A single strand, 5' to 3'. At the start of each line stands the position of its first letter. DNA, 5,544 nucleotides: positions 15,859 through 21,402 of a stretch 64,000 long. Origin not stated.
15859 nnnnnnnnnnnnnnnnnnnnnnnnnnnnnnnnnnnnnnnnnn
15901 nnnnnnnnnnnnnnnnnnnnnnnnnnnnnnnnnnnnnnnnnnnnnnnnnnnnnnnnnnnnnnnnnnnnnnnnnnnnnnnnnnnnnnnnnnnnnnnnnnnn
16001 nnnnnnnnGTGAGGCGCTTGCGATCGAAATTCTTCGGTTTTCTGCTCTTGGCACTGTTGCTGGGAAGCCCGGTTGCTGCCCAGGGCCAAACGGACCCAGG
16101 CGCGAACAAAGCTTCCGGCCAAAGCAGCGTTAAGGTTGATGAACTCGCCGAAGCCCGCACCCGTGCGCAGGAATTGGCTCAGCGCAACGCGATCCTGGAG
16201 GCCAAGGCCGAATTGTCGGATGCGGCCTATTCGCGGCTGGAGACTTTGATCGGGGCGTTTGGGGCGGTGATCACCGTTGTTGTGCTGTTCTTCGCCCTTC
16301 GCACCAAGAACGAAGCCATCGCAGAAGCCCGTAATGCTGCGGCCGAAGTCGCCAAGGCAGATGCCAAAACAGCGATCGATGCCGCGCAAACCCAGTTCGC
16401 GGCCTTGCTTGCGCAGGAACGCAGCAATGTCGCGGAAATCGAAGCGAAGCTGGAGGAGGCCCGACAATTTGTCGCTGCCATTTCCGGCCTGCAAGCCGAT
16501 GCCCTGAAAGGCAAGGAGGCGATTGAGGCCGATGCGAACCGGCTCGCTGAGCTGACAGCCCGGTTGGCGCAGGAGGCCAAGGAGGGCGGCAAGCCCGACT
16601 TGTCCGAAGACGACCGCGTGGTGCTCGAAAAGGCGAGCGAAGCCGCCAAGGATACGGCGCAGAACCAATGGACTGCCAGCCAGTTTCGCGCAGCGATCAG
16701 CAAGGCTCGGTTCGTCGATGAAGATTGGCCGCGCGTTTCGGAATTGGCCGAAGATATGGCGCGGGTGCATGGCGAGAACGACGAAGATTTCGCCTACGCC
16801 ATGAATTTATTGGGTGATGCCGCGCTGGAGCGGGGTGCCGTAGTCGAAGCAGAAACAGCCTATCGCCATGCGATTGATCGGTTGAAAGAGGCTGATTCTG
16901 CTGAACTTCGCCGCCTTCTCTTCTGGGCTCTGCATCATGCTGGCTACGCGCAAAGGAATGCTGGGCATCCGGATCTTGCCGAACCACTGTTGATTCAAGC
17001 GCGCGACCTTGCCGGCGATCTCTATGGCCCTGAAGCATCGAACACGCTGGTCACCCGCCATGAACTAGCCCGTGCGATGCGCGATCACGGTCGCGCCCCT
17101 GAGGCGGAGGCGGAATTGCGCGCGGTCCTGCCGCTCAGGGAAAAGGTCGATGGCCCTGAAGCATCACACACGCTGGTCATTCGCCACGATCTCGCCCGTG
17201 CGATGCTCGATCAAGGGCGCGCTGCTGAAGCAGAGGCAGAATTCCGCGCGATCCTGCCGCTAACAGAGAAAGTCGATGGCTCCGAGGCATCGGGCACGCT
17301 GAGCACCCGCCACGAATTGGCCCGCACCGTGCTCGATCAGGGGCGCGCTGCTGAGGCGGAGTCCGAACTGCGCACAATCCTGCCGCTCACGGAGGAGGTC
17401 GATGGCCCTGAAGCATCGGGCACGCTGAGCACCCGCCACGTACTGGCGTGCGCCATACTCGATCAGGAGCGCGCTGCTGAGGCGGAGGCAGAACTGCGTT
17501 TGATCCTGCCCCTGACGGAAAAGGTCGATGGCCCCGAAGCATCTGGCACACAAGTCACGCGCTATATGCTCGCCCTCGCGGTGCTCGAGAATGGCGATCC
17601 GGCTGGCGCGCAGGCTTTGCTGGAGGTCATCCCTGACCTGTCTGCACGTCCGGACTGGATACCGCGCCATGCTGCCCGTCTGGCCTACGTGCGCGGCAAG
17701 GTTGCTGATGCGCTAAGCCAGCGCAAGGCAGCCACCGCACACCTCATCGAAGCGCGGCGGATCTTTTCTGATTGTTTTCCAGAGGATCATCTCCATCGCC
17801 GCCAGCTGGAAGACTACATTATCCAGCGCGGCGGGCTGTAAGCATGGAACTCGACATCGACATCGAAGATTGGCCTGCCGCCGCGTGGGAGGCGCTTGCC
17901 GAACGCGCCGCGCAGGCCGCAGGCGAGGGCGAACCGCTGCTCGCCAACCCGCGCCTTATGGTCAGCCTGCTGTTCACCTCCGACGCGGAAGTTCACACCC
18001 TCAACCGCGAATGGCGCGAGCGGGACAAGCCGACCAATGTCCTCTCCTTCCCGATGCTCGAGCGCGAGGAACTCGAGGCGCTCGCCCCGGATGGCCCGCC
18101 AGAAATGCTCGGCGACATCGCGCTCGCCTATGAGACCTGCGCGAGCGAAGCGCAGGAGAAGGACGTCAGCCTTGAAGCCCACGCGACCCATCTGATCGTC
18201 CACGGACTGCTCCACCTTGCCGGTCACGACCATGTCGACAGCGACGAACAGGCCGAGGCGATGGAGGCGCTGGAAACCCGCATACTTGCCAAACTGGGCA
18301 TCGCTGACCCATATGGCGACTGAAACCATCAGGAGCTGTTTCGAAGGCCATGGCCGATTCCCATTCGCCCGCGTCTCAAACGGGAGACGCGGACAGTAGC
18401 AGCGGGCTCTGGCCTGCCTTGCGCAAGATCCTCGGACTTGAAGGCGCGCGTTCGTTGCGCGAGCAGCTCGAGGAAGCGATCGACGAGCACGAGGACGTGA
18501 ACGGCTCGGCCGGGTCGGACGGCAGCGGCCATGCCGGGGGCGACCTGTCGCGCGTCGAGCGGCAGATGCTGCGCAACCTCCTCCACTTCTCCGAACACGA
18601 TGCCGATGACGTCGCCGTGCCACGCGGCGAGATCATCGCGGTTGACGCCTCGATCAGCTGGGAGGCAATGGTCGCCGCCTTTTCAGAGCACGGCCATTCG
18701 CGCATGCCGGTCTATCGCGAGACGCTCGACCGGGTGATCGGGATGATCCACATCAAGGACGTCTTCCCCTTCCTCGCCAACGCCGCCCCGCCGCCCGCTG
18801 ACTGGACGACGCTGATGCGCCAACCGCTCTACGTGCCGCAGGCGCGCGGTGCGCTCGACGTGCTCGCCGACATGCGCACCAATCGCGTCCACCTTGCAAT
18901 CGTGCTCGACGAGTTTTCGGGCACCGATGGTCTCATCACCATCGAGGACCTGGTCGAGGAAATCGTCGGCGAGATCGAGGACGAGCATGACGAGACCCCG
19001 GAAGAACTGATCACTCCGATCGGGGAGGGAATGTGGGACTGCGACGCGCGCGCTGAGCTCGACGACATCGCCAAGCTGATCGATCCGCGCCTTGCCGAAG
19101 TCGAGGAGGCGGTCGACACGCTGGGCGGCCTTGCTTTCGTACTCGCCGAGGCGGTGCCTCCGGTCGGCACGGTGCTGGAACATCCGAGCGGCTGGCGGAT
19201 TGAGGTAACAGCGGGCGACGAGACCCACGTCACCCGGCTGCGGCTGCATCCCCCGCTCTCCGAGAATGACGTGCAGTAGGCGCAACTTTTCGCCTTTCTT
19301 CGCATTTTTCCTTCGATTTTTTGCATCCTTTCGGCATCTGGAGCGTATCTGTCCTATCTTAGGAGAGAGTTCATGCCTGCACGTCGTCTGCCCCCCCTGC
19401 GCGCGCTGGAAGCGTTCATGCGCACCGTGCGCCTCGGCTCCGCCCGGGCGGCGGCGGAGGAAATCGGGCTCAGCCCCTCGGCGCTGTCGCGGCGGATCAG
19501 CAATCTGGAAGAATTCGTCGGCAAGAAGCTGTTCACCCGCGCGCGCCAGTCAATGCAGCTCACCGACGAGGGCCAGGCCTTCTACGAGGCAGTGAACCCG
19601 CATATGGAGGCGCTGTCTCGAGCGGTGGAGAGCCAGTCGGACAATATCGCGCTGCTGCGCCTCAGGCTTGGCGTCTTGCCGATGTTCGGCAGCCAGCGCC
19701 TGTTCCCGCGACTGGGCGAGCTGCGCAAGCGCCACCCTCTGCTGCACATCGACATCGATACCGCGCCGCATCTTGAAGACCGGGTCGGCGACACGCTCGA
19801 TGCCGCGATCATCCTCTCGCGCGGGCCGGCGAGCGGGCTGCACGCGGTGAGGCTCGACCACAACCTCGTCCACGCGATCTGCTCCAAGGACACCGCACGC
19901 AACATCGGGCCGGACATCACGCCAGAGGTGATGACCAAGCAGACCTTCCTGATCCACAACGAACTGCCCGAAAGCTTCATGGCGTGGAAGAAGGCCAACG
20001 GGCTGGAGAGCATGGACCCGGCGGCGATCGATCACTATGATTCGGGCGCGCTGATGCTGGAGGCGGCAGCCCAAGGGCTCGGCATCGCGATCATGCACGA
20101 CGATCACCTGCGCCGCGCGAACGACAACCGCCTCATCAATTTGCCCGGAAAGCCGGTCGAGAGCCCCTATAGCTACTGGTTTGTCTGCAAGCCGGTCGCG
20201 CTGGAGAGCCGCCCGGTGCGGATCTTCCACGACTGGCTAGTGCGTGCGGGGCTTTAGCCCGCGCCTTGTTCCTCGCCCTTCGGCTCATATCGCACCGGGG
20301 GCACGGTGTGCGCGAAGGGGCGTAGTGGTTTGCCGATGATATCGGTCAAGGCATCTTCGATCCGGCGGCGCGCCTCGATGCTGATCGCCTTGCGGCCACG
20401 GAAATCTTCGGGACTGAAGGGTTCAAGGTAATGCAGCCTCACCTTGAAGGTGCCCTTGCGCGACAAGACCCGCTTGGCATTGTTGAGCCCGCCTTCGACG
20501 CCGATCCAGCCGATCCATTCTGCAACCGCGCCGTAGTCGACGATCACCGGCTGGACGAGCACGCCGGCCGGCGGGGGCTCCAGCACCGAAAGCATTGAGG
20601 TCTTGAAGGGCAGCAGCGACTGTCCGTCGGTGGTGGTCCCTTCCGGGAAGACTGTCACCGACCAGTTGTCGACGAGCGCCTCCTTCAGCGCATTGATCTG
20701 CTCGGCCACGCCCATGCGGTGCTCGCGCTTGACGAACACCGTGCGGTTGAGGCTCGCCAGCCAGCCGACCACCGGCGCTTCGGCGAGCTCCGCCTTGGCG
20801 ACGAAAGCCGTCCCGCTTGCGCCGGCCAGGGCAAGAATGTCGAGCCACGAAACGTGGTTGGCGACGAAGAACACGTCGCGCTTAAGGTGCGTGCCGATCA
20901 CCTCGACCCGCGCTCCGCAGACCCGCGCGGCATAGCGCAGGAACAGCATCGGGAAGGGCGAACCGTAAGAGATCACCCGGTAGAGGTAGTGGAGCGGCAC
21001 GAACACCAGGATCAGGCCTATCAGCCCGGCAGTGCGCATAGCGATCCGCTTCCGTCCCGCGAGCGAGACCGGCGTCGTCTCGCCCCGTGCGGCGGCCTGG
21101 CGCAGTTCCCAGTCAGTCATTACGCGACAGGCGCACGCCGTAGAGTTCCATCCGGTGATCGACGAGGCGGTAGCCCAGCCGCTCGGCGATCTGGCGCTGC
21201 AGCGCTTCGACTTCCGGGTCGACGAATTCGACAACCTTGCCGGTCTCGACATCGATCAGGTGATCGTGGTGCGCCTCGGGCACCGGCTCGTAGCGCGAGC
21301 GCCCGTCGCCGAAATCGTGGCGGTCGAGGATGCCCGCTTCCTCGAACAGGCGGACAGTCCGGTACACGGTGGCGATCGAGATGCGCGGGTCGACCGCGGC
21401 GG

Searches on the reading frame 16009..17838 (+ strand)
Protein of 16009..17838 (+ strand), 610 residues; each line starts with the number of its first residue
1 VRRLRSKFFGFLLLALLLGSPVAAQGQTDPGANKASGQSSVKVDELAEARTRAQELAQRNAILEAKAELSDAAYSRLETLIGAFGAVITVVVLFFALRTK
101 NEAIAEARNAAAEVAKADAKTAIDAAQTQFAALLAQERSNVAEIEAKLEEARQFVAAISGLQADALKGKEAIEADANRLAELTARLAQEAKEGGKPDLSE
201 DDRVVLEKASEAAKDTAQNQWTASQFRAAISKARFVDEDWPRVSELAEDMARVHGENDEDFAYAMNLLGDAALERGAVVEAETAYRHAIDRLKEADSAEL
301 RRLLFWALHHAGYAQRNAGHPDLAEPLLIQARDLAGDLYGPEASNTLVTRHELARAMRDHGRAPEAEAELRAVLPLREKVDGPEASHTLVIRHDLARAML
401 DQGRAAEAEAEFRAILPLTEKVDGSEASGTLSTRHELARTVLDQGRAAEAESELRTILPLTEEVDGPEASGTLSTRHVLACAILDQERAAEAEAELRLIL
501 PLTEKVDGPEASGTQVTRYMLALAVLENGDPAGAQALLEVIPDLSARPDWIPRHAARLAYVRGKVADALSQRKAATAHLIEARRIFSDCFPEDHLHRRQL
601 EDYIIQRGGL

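Call 13: search_protein_families(library=ncbifam, proteins=[window:16009-17838:+])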
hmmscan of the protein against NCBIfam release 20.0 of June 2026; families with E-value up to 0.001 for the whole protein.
window:16009-17838:+ (610 aa): 2 families
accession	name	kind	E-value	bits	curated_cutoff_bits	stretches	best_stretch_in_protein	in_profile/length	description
NF040586.1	FxSxx_TPR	equivalog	8.5e-23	80.7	300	1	211-539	386-706/830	FxSxx-COOH system tetratricopeptide repeat protein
TIGR04338.1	HEXXH_Rv0185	hypoth_equivalog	1.4e-05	24.9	90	0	414-472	93-151/161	TIGR04338 family metallohydrolase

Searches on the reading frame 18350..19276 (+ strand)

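Call 13: search_protein_families(library=ncbifam, proteins=[window:18350-19276:+])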
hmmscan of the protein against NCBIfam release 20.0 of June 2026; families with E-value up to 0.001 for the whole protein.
window:18350-19276:+ (309 aa): 4 families
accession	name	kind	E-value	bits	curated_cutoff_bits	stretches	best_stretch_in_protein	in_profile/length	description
TIGR03520.1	GldE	subfamily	7.9e-48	163.5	376.05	1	67-297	175-403/408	gliding motility-associated protein GldE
NF011675.0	PRK15094.1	equivalog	3.5e-36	125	379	1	70-298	54-278/292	CNNM family magnesium/cobalt transport protein CorC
NF008604.1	PRK11573.1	equivalog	4.7e-25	88.3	475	1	65-302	184-419/428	hypothetical protein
NF052568.1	PolamExpPaeASal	equivalog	1.2e-20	73.7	500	1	59-295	186-418/424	polyamine export protein PaeA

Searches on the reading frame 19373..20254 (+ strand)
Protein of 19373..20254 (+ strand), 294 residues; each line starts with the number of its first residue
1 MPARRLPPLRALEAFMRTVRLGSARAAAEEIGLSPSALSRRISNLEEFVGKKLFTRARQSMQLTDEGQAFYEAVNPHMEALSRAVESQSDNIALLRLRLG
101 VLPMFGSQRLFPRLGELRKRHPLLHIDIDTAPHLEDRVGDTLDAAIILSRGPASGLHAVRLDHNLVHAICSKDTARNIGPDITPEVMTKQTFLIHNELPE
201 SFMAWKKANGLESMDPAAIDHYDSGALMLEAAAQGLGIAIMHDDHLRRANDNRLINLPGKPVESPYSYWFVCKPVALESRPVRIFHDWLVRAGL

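Call 13: search_protein_families(library=ncbifam, proteins=[window:19373-20254:+])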
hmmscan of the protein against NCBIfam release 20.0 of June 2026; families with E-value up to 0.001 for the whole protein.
window:19373-20254:+ (294 aa): 45 families (the best 25 are shown)
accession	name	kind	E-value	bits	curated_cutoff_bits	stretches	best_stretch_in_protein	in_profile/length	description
NF008352.0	PRK11139.1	subfamily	8e-51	172.9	288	1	3-291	2-290/305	transcriptional regulator GcvA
TIGR03418.1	chol_sulf_TF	equivalog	5.6e-31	107.6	324.8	1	8-290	2-289/291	choline sulfate utilization transcriptional regulator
NF007491.0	PRK10086.1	equivalog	3.4e-30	104.9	316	1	10-290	20-306/313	DNA-binding transcriptional regulator DsdC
NF041130.1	PenR_Burk_TF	exception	5.1e-25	88.2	625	1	8-290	9-286/292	beta-lactamase transcriptional regulator PenR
TIGR02036.1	dsdC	equivalog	3.2e-21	75.6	352.4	1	12-289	13-297/302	DNA-binding transcriptional regulator DsdC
TIGR02424.1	TF_pcaQ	equivalog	3.6e-18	65.5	303.8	1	9-133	5-131/300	pca operon transcription factor PcaQ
NF040888.1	trans_reg_YafC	equivalog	2.2e-17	62.9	470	1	12-244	8-242/293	DNA-binding transcriptional regulator YafC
NF047711.1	PutUtilRegPtrR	equivalog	8.8e-16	57.8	400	1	10-250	4-243/283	putrescine utilization regulator PtrR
NF002964.0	PRK03635.1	subfamily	1.7e-14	53.6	197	1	10-272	6-272/297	ArgP/LysG family DNA-binding transcriptional regulator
NF047520.1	trans_act_CidR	equivalog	1.9e-14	53.5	415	1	9-256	3-255/292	cidABC operon transcriptional activator CidR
NF008416.0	PRK11242.1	equivalog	3.6e-14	52.8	277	1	20-190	14-190/300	transcriptional regulator CynR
NF040786.1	LysR_Sec_metab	equivalog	1.2e-13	50.7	250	1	9-87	3-81/298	selenium metabolism-associated LysR family transcriptional regulator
TIGR03298.1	argP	subfamily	2.4e-13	49.8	273.55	1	10-271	4-269/292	ArgP/LysG family DNA-binding transcriptional regulator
NF011950.0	PRK15421.1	equivalog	2.6e-13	50.3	382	1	20-241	15-237/317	HTH-type transcriptional regulator MetR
NF052633.1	LysR_TF_PsrA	exception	7.3e-13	48.1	540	1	10-81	8-79/297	L-proline-binding transcription factor PsrA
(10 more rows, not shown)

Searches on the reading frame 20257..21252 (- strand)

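Call 13: search_protein_families(library=ncbifam, proteins=[window:20257-21252:-])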
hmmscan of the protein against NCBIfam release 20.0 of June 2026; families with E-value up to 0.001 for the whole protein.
window:20257-21252:- (332 aa): 5 families
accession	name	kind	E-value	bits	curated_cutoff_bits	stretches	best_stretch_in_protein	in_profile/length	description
NF052553.1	LyOrLpactfOlsABRUA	equivalog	4e-38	131.1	300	1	67-299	4-252/263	lyso-ornithine lipid O-acyltransferase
NF052552.1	LyOrLpactfOlsARHOCB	equivalog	2.6e-36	125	300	1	56-303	8-269/271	lyso-ornithine lipid O-acyltransferase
TIGR00530.1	AGP_acyltrn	subfamily_domain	9.2e-24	83.7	102.95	1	116-236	4-127/130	1-acylglycerol-3-phosphate O-acyltransferase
NF006386.0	PRK08633.1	equivalog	1.9e-10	39.1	1221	1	113-227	426-542/1147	acyl-[ACP]--phospholipid O-acyltransferase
NF011593.0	PRK15018.1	equivalog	2.6e-07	30.6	501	1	125-239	65-180/245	1-acylglycerol-3-phosphate O-acyltransferase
